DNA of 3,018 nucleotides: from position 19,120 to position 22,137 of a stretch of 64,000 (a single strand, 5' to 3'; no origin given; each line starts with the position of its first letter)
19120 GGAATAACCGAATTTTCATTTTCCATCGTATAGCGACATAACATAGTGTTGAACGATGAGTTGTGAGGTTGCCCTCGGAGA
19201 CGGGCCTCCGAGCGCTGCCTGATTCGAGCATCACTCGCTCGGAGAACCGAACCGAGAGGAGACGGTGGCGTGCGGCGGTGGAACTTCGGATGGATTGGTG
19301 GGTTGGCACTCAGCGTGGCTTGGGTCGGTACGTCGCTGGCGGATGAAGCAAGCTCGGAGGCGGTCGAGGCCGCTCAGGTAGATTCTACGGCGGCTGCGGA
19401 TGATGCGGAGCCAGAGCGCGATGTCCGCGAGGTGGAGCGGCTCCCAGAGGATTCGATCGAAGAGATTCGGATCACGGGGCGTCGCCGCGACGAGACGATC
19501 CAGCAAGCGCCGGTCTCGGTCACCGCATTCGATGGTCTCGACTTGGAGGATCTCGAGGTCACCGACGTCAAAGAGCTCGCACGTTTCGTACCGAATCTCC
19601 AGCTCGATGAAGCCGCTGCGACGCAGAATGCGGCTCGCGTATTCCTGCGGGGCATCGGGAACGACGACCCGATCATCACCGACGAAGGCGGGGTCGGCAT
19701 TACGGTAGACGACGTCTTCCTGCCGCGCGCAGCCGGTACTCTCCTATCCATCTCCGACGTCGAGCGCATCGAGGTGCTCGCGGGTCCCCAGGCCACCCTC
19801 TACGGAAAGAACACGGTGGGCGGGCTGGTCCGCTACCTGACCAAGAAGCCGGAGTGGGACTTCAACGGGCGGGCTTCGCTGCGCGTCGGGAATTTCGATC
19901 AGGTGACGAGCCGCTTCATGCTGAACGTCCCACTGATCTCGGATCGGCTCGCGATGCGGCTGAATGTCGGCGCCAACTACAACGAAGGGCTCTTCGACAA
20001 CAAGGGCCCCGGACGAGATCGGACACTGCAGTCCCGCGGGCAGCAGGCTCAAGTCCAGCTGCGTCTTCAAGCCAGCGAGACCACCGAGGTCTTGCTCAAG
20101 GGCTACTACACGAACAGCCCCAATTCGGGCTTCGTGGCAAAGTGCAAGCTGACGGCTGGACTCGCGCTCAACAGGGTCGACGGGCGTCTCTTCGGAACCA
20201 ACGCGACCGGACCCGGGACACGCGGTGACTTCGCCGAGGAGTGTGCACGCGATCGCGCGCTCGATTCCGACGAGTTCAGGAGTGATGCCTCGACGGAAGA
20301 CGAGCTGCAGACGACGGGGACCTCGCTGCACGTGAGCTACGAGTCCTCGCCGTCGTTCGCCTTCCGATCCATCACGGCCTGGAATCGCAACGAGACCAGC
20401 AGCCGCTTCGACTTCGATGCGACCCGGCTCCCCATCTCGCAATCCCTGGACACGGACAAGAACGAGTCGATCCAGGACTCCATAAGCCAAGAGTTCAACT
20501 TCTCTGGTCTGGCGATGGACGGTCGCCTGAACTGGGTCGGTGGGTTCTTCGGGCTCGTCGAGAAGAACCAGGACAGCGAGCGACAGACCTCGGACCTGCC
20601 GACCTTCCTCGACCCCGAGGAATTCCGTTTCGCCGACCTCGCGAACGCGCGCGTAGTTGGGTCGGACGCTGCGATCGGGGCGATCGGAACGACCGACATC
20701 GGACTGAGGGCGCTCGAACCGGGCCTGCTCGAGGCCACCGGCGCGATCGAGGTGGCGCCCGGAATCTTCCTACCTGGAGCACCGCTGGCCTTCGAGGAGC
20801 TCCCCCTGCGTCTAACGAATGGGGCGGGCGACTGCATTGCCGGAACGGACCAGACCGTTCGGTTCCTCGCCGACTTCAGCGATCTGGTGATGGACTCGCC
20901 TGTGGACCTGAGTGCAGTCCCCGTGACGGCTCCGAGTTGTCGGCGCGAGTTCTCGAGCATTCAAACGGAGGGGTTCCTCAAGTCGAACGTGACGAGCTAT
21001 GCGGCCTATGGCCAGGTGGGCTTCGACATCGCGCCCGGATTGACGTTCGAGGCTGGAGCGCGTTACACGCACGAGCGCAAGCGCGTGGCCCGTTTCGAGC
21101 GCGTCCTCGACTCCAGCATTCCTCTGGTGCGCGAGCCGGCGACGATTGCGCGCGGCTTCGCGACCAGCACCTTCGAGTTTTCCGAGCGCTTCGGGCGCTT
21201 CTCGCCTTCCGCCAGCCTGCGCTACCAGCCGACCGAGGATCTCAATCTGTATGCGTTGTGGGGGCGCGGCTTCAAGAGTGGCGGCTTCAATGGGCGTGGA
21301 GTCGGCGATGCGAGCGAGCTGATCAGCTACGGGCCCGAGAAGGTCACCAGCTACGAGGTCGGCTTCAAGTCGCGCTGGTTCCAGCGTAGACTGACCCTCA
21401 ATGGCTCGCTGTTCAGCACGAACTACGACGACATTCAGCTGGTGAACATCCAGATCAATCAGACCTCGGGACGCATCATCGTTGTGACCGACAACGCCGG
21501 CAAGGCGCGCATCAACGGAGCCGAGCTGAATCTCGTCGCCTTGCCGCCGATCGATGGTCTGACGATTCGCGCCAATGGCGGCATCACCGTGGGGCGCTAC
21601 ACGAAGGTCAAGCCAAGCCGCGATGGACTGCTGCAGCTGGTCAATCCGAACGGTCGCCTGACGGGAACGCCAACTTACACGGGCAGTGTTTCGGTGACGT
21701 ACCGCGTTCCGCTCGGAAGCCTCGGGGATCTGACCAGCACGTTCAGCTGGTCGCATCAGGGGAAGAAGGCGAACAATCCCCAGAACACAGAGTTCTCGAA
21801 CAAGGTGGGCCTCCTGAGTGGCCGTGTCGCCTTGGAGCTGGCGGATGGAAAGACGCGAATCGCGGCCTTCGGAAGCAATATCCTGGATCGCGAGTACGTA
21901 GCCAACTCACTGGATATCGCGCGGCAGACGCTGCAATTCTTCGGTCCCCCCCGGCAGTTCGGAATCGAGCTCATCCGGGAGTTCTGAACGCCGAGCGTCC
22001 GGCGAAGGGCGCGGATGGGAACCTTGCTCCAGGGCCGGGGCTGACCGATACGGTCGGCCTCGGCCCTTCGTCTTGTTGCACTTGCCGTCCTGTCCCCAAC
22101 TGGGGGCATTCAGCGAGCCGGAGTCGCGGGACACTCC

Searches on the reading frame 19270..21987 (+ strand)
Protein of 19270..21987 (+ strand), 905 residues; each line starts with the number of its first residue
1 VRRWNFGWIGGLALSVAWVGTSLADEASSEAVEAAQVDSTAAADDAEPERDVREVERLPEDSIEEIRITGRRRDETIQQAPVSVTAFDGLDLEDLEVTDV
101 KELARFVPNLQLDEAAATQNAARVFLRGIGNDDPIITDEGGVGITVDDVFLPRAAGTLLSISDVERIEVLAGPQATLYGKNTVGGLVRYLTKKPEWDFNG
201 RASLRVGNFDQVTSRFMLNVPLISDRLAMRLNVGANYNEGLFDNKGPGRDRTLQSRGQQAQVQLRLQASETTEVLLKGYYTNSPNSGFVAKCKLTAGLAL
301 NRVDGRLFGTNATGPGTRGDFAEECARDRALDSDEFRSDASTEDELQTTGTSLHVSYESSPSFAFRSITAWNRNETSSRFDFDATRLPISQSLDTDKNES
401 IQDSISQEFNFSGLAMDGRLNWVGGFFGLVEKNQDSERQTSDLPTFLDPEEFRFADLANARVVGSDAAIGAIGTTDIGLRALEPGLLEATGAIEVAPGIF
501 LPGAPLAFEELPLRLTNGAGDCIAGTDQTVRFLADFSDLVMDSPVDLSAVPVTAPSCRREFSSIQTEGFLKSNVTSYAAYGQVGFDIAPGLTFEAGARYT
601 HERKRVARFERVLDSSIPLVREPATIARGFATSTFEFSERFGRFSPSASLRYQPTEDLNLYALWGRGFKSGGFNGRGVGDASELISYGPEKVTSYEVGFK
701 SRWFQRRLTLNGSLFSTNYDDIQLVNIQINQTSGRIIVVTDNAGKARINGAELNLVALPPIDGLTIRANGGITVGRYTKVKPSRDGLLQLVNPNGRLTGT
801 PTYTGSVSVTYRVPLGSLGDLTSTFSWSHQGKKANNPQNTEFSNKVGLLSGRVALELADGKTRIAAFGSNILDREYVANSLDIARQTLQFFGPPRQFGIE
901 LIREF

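Call 5: search_protein_families(library=pfam, proteins=[window:19270-21987:+], max_evalue=10)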
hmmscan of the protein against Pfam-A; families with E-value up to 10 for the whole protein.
window:19270-21987:+ (905 aa): 4 families
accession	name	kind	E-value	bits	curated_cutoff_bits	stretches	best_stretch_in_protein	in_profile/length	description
PF00593.30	TonB_dep_Rec_b-barrel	-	7.7e-37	128.6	27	1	567-841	161-407/436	TonB dependent receptor-like, beta-barrel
PF07715.20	Plug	-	1.2e-15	58.4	23.9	1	77-185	2-106/107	TonB-dependent Receptor Plug Domain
PF14905.12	OMP_b-brl_3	-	5.9e-08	32.6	27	2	689-889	215-391/408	Outer membrane protein beta-barrel family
PF05345.18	He_PIG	-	0.23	12.3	24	0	789-814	53-78/96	Putative Ig domain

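Call 60: search_protein_families(library=ncbifam, proteins=[window:19270-21987:+], max_evalue=0.001)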
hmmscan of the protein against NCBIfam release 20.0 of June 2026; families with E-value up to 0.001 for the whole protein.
window:19270-21987:+ (905 aa): 23 families
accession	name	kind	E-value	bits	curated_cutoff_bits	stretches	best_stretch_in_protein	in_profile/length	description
TIGR01783.1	TonB-siderophor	subfamily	1.3e-46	159.5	223.5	2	643-901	407-645/649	TonB-dependent siderophore receptor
TIGR01785.1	TonB-hemin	subfamily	3.6e-22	78.6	316.85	2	64-195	2-132/677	TonB-dependent heme/hemoglobin receptor family protein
TIGR01779.1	TonB-B12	equivalog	8.2e-16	57.7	599.7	1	62-210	27-172/614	TonB-dependent vitamin B12 receptor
TIGR01786.1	TonB-hemlactrns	subfamily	2.9e-15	55.7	323.75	2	567-796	382-596/719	TonB-dependent hemoglobin/transferrin/lactoferrin family receptor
NF053590.1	TonB_dep_TOL0244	equivalog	3.8e-15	55.5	645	1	62-209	9-157/604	TOL_0244 family TonB-dependent receptor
NF041535.1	TonB_rec_PqqU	equivalog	7.1e-12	44.4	1200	1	638-755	416-529/676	TonB-dependent receptor PqqU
NF010010.0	PRK13483.1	equivalog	1.8e-11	42.8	927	1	59-278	29-250/660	ligand-gated channel protein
NF050067.1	TonBEntbctnRecCfrA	equivalog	3.4e-11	42.2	1200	1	76-239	39-211/698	TonB-dependent ferric enterobactin receptor CfrA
NF010051.0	PRK13528.1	subfamily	1.2e-10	40.3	583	1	53-237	24-223/727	FepA family TonB-dependent siderophore receptor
NF007349.0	PRK09840.1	equivalog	2.5e-10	39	686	1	162-256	145-232/760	catecholate siderophore receptor Fiu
NF010011.0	PRK13484.1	equivalog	3.6e-10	38.7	1197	1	76-239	43-213/682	IreA family TonB-dependent siderophore receptor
NF047944.1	FoxamRcptFoxA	equivalog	6.8e-10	37.9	1300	1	164-287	135-251/697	ferrioxamine B receptor FoxA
NF007478.2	PRK10064.1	equivalog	2.3e-09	36.1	745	1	64-203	31-169/663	catecholate siderophore receptor CirA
NF010012.0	PRK13486.1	equivalog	7.6e-09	34.5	924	1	76-198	38-166/696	TonB-dependent receptor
NF007465.0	PRK10044.1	equivalog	1.1e-08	33.7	803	1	67-197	66-192/726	ferrichrome porin FhuA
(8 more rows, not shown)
